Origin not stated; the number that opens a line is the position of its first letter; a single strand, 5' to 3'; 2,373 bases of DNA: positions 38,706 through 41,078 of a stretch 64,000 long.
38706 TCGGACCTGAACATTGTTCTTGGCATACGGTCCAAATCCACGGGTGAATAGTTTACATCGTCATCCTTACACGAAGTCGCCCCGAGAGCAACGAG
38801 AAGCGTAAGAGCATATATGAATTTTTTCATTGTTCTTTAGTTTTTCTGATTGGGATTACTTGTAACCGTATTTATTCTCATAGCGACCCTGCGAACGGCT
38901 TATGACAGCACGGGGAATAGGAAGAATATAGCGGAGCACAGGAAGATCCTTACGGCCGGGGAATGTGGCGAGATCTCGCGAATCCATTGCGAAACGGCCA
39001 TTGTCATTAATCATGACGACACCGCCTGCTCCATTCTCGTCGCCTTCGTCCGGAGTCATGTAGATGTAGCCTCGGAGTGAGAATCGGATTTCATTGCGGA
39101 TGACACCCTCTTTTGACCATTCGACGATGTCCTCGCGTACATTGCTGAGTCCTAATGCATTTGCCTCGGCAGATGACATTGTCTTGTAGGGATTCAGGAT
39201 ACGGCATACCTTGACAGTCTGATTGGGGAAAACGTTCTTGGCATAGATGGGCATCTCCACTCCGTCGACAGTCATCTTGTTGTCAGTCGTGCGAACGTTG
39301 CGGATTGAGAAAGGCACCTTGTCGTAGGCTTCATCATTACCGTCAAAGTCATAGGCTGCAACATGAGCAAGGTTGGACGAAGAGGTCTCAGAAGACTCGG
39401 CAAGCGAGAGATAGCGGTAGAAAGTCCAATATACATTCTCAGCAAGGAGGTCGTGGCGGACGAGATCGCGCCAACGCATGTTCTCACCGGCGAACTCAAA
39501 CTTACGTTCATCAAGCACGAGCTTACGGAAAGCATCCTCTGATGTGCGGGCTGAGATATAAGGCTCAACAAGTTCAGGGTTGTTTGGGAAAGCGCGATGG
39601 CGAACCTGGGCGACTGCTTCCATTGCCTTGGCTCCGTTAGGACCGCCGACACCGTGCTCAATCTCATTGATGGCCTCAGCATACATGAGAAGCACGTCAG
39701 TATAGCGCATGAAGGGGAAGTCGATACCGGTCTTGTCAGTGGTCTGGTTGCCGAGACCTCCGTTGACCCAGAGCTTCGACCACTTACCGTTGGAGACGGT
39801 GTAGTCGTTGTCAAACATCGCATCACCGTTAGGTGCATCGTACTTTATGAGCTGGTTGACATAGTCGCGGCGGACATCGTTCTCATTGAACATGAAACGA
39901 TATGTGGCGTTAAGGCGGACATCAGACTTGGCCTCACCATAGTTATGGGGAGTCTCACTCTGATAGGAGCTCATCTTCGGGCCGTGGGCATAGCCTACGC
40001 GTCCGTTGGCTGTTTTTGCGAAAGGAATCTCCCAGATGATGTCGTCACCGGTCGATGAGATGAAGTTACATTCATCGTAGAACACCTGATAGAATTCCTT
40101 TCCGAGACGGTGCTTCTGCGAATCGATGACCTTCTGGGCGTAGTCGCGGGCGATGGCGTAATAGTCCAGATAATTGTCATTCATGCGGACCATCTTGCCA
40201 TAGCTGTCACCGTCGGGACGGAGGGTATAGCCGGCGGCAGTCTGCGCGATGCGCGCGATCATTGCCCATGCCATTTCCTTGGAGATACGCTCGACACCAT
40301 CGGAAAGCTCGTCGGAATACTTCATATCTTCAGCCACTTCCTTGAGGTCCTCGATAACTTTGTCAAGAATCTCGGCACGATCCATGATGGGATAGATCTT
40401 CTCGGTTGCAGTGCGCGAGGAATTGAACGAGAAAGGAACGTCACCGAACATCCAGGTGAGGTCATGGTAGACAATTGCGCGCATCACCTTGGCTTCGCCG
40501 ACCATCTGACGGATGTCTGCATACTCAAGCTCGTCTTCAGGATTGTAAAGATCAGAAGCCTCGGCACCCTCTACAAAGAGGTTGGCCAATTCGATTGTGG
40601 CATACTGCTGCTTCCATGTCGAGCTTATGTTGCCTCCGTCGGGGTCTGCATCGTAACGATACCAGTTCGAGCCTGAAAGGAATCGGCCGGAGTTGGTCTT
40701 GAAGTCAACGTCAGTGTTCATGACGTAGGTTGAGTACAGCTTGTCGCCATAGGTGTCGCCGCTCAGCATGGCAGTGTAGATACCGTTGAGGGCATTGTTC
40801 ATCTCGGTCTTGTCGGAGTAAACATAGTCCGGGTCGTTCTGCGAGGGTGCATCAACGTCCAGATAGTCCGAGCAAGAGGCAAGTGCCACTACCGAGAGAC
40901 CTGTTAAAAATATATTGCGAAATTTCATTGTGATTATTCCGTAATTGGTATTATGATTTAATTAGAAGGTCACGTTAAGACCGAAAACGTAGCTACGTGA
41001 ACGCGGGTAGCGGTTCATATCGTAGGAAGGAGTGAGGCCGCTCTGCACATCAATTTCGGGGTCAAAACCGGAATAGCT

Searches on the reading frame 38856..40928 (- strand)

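Call 5: search_protein_families(library=pfam, proteins=[window:38856-40928:-])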
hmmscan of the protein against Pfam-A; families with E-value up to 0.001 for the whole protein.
window:38856-40928:- (690 aa): 3 families
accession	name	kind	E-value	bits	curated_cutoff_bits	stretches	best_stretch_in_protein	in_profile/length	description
PF07980.17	SusD_RagB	-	2.6e-29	103.2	23.1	1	307-519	61-261/297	SusD family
PF14322.12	SusD-like_3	-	6.8e-17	62.8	27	1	21-227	1-189/191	Starch-binding associating with outer membrane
PF12771.13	SusD-like_2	-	0.00017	21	27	0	90-202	48-150/415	Starch-binding associating with outer membrane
